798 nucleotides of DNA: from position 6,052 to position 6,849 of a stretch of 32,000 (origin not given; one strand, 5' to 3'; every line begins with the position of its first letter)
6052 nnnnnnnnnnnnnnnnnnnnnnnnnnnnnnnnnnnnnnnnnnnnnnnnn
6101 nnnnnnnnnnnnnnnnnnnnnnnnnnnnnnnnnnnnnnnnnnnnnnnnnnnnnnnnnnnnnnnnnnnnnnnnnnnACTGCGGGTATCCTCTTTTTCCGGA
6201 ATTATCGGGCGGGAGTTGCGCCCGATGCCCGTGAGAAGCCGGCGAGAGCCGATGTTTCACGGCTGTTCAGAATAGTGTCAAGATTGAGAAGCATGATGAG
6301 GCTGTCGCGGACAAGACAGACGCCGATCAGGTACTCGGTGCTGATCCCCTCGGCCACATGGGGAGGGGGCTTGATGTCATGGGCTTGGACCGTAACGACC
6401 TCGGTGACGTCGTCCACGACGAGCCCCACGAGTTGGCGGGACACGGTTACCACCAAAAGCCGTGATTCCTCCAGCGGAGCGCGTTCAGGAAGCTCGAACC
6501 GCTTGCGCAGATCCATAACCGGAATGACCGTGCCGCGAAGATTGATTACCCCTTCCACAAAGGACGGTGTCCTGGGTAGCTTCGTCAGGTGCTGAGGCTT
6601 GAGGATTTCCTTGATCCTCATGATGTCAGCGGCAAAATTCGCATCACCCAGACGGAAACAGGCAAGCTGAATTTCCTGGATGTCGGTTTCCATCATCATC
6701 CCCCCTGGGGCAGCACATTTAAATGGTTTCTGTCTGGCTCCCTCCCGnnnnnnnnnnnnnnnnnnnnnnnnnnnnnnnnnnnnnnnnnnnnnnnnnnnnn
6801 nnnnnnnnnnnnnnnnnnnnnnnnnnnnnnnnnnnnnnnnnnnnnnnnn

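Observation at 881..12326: MCP-less 12-gene chemosensory-like operon with a non-canonical accessory set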

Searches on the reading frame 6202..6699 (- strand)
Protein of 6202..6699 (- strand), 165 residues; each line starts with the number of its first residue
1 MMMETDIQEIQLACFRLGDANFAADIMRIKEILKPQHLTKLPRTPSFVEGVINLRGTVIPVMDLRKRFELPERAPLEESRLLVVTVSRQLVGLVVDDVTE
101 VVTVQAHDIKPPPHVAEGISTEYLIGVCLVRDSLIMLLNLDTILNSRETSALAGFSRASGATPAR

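Call 4: search_protein_families(library=pfam, proteins=[window:6202-6699:-], max_evalue=0.01)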
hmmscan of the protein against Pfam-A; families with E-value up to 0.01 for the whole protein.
window:6202-6699:- (165 aa): 1 family
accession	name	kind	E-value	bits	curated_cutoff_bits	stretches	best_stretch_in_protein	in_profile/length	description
PF01584.24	CheW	-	4.9e-39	133.5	23.5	1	12-147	2-137/138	CheW-like domain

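Call 37: search_protein_families(library=ncbifam, proteins=[window:6202-6696:-], max_evalue=0.001)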
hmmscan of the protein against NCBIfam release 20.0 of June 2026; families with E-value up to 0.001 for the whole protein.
window:6202-6696:- (164 aa): 1 family
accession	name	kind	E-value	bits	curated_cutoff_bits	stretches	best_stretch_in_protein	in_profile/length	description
NF007903.0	PRK10612.1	equivalog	5.7e-31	107.5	260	1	11-151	19-159/167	chemotaxis protein CheW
